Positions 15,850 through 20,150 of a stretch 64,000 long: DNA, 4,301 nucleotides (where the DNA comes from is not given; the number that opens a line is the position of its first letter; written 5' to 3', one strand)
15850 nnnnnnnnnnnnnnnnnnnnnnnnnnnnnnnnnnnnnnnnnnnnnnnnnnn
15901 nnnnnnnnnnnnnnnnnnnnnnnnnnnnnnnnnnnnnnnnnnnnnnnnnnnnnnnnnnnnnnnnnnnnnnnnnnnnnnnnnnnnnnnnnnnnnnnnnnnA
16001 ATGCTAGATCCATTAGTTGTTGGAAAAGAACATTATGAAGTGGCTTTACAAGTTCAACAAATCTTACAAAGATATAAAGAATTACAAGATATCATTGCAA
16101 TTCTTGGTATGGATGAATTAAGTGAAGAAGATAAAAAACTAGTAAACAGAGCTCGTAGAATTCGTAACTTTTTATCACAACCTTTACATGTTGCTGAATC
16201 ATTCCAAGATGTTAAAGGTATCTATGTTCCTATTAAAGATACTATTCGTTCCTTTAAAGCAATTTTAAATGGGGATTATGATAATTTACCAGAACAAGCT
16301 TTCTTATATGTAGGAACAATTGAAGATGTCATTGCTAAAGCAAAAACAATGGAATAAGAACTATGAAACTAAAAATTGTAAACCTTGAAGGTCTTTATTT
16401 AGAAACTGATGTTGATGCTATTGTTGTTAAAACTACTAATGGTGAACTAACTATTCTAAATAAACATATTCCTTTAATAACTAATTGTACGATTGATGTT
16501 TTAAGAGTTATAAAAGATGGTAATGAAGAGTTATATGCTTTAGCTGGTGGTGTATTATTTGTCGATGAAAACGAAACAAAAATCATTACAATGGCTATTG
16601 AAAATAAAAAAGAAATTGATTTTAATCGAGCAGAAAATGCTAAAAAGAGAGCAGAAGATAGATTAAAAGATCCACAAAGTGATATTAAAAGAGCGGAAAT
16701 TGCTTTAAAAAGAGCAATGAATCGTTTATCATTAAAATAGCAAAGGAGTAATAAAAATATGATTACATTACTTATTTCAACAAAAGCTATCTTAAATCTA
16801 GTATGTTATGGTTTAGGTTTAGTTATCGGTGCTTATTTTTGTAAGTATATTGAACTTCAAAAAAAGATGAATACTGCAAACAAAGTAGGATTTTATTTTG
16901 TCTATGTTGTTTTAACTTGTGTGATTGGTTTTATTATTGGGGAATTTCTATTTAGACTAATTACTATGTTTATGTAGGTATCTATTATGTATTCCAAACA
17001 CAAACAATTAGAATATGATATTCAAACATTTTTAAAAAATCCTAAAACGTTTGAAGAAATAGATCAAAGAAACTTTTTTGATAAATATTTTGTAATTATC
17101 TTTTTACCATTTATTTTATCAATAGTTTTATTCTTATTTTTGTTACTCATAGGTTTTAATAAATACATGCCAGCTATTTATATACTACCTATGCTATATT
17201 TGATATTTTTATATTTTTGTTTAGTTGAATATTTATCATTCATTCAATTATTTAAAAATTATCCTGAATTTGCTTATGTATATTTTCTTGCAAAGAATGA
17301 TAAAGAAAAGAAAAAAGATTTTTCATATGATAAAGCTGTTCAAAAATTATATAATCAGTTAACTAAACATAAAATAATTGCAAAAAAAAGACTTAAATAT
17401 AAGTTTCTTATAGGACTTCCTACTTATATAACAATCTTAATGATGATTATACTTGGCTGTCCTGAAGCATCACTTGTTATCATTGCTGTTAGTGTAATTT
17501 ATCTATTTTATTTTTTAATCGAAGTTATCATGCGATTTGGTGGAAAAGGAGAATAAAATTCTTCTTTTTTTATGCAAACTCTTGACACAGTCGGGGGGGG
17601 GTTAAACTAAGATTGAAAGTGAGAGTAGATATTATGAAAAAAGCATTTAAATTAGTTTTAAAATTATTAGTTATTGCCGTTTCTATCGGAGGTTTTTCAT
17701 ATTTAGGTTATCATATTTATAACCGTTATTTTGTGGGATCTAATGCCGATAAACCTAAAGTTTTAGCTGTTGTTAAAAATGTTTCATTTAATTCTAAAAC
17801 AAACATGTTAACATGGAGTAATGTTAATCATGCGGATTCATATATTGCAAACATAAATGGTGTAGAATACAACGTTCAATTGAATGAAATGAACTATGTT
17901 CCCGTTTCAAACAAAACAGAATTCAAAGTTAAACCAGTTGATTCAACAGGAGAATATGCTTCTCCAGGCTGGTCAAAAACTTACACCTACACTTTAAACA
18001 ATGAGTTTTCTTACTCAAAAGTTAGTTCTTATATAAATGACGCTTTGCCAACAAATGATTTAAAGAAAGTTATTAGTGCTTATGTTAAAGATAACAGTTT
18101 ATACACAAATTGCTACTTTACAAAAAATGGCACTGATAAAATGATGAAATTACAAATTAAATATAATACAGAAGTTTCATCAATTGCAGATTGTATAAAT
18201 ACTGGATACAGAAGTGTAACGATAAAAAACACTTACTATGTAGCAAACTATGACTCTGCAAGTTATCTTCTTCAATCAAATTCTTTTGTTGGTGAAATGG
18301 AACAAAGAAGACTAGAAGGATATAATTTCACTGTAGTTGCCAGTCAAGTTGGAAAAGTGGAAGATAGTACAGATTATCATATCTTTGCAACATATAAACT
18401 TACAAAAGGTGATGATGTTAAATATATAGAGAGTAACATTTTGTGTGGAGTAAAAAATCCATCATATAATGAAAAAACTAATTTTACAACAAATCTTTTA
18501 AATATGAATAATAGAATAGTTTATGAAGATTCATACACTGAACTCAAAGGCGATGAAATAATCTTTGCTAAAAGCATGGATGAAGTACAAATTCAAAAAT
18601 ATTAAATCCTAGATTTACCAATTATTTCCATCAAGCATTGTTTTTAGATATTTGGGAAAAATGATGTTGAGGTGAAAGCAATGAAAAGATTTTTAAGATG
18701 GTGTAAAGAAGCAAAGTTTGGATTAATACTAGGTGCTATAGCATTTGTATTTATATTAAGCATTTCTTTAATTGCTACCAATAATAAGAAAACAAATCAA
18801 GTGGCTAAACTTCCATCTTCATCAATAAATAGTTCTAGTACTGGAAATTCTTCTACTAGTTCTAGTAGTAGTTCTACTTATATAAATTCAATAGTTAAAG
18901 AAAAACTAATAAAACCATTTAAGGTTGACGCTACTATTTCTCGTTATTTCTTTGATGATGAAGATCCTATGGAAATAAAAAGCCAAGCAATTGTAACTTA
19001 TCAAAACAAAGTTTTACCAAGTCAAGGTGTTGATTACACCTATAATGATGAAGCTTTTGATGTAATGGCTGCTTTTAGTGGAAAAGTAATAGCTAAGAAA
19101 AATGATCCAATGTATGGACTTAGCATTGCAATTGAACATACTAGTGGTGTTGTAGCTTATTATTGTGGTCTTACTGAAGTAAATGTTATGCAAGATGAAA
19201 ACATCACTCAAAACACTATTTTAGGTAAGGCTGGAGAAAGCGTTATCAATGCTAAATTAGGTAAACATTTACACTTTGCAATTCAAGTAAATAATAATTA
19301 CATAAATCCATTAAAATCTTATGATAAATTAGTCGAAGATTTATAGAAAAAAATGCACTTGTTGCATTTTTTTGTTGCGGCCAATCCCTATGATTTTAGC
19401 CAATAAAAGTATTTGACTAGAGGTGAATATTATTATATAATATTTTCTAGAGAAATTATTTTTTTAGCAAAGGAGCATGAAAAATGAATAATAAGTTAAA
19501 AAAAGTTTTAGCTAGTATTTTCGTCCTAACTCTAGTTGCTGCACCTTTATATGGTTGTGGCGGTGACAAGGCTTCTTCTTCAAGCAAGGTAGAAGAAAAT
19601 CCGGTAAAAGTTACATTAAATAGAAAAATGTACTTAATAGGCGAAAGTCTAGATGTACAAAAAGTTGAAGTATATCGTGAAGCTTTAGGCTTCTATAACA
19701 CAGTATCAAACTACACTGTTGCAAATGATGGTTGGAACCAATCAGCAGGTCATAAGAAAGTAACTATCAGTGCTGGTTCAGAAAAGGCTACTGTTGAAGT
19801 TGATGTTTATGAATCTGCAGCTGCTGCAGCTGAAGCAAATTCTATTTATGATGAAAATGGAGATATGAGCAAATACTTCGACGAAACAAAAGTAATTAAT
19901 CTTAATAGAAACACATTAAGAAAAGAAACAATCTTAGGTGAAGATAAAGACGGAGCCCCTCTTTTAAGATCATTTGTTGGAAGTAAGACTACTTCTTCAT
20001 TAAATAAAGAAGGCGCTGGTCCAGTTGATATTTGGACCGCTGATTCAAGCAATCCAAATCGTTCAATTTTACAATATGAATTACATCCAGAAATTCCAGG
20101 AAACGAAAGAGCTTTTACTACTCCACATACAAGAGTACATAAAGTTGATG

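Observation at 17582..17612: G9 homopolymer inside a promoter spacer: candidate phase-variable switch for a surface protein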

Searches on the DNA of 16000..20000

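Call 30: search_rna_families(source=window, start=16000, end=20000, threshold=evalue, max_evalue=1)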
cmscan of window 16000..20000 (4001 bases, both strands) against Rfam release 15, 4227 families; matches with E-value up to 1: 1.
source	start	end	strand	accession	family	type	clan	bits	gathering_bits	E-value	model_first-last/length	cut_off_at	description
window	19138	19272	+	RF00015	U4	Gene; snRNA; splicing;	CL00007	23.6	46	0.019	1-138/138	no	U4 spliceosomal RNA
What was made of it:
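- Tried and rejected: Rfam at E of 1 or better over 16000-20000 gave only a chance U4 hit elsewhere (call 30).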

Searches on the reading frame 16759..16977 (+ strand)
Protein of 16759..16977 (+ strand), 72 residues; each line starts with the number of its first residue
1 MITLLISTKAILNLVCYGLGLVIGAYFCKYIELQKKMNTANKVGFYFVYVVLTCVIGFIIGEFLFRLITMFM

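Call 5: search_protein_families(library=pfam, proteins=[window:16759-16977:+], max_evalue=0.01)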
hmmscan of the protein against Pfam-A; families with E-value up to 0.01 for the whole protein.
window:16759-16977:+ (72 aa): 0 families

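Call 37: search_protein_families(library=ncbifam, proteins=[window:16759-16977:+], max_evalue=0.01)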
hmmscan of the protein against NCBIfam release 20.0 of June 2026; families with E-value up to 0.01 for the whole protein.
window:16759-16977:+ (72 aa): 0 families

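Call 72: find_encoding_contigs(protein=window:16759-16977:+, flank=900, max_places=10)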
Protein window:16759-16977:+ (72 aa): 21 contigs read that carry it; 10 places shown.
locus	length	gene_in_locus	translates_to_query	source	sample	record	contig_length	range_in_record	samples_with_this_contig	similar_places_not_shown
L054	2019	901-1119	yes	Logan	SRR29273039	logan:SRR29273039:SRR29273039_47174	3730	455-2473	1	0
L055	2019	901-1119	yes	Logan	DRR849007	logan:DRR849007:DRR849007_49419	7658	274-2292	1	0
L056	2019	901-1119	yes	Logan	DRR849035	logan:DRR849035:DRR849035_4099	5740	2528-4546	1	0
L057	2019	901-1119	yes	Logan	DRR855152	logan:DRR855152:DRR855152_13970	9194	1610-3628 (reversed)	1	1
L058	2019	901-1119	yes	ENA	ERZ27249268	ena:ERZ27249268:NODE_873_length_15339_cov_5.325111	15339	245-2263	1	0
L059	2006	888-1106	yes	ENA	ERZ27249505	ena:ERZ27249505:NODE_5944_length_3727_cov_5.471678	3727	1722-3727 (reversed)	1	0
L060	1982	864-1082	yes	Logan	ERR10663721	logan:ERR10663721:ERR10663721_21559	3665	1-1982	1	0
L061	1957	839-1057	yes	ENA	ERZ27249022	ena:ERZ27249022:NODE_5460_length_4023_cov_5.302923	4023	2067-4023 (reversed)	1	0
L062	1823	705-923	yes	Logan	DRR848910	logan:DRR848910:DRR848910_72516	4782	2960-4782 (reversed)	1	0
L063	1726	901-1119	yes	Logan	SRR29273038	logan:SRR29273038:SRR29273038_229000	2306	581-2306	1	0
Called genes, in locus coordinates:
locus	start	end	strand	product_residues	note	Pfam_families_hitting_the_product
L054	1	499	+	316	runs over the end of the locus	?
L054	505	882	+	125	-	PF02823:ATP-synt_DE_N, PF00401:ATP-synt_DE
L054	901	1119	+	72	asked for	-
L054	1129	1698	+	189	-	-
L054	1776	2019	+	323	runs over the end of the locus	-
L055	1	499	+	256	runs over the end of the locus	?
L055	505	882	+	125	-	PF02823:ATP-synt_DE_N, PF00401:ATP-synt_DE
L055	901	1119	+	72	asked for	-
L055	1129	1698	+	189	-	-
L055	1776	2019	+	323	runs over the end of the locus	-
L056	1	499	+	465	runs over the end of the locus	PF02874:ATP-synt_ab_N, PF00006:ATP-synt_ab, PF22919:ATP-synt_VA_C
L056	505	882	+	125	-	PF02823:ATP-synt_DE_N, PF00401:ATP-synt_DE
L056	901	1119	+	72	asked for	-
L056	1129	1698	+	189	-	-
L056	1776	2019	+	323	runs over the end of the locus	-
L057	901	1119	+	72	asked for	-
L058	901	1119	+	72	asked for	-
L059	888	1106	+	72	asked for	-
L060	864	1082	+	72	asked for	-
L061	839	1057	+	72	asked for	-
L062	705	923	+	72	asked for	-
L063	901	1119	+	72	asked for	-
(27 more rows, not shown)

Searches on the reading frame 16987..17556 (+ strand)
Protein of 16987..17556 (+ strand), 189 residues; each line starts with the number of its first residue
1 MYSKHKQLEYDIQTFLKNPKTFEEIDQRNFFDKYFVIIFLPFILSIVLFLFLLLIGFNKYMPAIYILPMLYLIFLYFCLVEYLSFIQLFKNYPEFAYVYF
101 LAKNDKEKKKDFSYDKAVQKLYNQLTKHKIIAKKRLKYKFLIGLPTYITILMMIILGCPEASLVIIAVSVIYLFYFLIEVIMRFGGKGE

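Call 5: search_protein_families(library=pfam, proteins=[window:16987-17556:+], max_evalue=0.01)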
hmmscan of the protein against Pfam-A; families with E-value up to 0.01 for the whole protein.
window:16987-17556:+ (189 aa): 0 families

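Call 20: find_encoding_contigs(protein=window:16987-17556:+, flank=1500, max_places=10)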
Protein window:16987-17556:+ (189 aa): 18 contigs read that carry it; 10 places shown.
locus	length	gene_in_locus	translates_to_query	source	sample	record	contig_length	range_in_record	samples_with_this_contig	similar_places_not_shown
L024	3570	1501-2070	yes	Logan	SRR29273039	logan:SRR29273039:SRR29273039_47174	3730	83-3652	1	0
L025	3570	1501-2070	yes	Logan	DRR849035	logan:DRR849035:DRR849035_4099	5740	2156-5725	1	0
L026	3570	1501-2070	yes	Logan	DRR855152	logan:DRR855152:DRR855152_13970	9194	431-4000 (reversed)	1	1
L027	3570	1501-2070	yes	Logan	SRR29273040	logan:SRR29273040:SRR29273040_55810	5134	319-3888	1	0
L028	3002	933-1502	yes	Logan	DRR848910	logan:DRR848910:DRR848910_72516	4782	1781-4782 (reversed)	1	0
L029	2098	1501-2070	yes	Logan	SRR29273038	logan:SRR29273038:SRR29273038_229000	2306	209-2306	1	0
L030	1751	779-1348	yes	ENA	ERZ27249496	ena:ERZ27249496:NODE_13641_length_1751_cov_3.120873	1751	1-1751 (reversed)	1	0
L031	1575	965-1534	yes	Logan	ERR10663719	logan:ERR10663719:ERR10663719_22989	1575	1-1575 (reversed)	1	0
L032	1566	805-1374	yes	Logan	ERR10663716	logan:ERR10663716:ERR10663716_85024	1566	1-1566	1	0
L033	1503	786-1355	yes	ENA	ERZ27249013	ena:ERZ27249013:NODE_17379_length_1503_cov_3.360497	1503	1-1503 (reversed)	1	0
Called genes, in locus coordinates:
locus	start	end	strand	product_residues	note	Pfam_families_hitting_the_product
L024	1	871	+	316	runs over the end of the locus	?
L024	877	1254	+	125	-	PF02823:ATP-synt_DE_N, PF00401:ATP-synt_DE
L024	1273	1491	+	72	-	-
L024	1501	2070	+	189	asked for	-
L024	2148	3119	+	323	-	-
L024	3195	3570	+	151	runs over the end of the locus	?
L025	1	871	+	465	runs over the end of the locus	PF02874:ATP-synt_ab_N, PF00006:ATP-synt_ab, PF22919:ATP-synt_VA_C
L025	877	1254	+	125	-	PF02823:ATP-synt_DE_N, PF00401:ATP-synt_DE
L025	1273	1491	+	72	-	-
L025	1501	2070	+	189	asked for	-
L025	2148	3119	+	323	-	-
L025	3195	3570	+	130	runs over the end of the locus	?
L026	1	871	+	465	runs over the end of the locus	PF02874:ATP-synt_ab_N, PF00006:ATP-synt_ab, PF22919:ATP-synt_VA_C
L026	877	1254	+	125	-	PF02823:ATP-synt_DE_N, PF00401:ATP-synt_DE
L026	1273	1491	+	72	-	-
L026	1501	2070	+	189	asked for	-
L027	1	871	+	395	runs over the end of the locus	?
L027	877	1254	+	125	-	PF02823:ATP-synt_DE_N, PF00401:ATP-synt_DE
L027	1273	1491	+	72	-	-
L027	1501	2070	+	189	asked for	-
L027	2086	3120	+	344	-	-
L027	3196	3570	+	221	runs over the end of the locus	PF01551:Peptidase_M23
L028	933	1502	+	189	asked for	-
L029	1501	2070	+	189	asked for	-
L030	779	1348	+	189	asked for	-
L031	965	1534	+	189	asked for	-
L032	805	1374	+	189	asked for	-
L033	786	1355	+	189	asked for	-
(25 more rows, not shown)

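Call 37: search_protein_families(library=ncbifam, proteins=[window:16987-17556:+], max_evalue=0.01)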
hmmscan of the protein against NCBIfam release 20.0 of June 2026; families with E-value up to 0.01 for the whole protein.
window:16987-17556:+ (189 aa): 1 family
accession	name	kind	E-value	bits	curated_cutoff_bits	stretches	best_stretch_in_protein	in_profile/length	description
NF033887.1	conj_TraX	equivalog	0.0035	17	100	0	104-176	39-118/163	conjugal transfer protein TraX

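Call 59: search_protein_families(library=phrogs, proteins=[window:16987-17556:+], max_evalue=0.1)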
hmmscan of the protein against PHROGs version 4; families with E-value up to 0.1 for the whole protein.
window:16987-17556:+ (189 aa): 0 families
